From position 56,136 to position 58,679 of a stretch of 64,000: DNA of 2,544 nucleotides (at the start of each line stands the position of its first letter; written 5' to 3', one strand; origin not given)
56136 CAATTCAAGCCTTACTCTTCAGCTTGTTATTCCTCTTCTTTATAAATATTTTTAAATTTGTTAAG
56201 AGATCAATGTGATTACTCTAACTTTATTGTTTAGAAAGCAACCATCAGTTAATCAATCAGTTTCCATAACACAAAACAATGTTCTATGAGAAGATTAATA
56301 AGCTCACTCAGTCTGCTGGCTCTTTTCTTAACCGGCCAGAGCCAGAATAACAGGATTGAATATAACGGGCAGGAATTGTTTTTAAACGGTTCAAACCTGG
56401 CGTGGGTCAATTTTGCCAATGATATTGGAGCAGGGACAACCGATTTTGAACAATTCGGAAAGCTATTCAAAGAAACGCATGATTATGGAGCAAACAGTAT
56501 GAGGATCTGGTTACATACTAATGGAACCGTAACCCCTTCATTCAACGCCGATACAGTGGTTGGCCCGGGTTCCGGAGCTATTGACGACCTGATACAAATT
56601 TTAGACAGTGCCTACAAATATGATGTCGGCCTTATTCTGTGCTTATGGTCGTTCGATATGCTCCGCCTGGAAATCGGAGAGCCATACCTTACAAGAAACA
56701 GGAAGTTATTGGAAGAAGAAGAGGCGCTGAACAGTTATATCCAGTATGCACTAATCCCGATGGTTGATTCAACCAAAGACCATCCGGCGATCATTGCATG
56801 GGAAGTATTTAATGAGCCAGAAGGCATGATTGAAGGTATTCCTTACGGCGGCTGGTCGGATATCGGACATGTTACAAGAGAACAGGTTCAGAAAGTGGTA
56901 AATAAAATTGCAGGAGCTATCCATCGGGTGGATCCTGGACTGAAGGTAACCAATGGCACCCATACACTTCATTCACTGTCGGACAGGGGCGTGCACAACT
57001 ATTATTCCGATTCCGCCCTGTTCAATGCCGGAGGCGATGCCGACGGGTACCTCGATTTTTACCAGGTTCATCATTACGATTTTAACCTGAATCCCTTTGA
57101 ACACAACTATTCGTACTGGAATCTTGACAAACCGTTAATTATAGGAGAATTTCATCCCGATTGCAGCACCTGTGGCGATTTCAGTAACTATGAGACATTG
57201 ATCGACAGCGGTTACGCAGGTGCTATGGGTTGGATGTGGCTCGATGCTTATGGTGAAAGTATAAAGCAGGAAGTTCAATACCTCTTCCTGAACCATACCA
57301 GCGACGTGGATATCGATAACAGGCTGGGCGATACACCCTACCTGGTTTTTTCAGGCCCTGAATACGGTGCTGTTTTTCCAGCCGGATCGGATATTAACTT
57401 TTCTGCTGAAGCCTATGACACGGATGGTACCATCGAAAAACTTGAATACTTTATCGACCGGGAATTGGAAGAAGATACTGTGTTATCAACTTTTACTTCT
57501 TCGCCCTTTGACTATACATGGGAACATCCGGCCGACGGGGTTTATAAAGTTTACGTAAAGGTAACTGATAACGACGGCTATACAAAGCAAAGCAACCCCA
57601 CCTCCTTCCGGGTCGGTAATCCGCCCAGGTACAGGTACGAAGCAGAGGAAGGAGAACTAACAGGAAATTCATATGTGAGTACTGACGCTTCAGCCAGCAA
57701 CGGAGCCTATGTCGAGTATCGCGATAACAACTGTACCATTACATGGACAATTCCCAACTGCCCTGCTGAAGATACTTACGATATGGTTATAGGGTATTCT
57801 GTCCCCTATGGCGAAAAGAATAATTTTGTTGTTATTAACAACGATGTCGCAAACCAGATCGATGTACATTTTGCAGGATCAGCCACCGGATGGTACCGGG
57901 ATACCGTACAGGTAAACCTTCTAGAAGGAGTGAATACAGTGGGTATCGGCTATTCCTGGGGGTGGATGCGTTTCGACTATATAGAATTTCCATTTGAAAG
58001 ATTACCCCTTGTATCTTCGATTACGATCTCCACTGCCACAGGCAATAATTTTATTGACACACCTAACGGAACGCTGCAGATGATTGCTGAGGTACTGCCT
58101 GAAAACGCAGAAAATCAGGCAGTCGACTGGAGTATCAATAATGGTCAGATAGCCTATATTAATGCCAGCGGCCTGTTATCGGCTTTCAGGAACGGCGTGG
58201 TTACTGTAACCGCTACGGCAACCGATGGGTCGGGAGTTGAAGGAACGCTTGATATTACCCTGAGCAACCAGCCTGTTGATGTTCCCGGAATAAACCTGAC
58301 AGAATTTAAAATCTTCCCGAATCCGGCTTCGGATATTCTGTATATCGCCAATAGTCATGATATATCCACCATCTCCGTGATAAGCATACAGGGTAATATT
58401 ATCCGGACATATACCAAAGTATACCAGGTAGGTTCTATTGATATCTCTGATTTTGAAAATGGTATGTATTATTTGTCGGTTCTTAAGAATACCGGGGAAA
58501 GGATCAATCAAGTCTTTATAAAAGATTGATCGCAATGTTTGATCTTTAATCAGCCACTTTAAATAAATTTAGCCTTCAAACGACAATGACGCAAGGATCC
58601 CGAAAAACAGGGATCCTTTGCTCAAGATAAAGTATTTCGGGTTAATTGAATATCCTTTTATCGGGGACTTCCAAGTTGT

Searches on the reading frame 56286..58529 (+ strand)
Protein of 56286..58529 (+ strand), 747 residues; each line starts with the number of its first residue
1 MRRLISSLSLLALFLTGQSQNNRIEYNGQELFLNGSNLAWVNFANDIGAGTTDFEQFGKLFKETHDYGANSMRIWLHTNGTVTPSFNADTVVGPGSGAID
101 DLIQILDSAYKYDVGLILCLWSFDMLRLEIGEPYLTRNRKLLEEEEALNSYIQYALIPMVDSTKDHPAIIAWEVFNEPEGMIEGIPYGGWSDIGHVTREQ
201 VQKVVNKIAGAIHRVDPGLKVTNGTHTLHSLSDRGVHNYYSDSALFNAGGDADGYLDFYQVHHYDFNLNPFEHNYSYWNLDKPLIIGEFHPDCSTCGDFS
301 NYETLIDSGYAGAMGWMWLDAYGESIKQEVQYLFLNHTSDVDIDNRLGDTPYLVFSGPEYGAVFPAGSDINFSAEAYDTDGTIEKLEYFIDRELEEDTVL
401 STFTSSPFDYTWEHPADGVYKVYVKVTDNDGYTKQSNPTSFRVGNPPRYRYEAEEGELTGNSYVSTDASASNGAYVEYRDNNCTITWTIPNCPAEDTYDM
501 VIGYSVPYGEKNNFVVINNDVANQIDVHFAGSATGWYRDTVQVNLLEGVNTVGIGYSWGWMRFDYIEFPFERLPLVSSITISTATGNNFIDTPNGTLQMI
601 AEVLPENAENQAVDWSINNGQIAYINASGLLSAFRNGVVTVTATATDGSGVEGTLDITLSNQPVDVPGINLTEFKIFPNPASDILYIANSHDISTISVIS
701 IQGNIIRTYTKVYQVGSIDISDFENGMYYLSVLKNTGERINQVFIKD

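Call 34: search_protein_families(library=pfam, proteins=[window:56286-58529:+], max_evalue=0.001)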
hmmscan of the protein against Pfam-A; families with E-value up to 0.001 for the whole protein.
window:56286-58529:+ (747 aa): 5 families
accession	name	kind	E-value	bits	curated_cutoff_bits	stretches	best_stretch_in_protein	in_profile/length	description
PF16990.11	CBM_35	-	9.2e-15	55.5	28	1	450-567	2-117/121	Carbohydrate binding module (family 35)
PF17957.7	Big_7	-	3.5e-11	44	24.1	1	354-424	4-70/70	Bacterial Ig domain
PF18962.6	Por_Secre_tail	-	6.1e-11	42.9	27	1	676-744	1-74/75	Secretion system C-terminal sorting domain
PF02368.24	Big_2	-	2.5e-10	40.6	22.8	1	593-651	16-75/79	Bacterial Ig-like domain (group 2)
PF02836.23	Glyco_hydro_2_C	-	2.2e-06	27.5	21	1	143-332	102-256/302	Glycosyl hydrolases family 2, TIM barrel domain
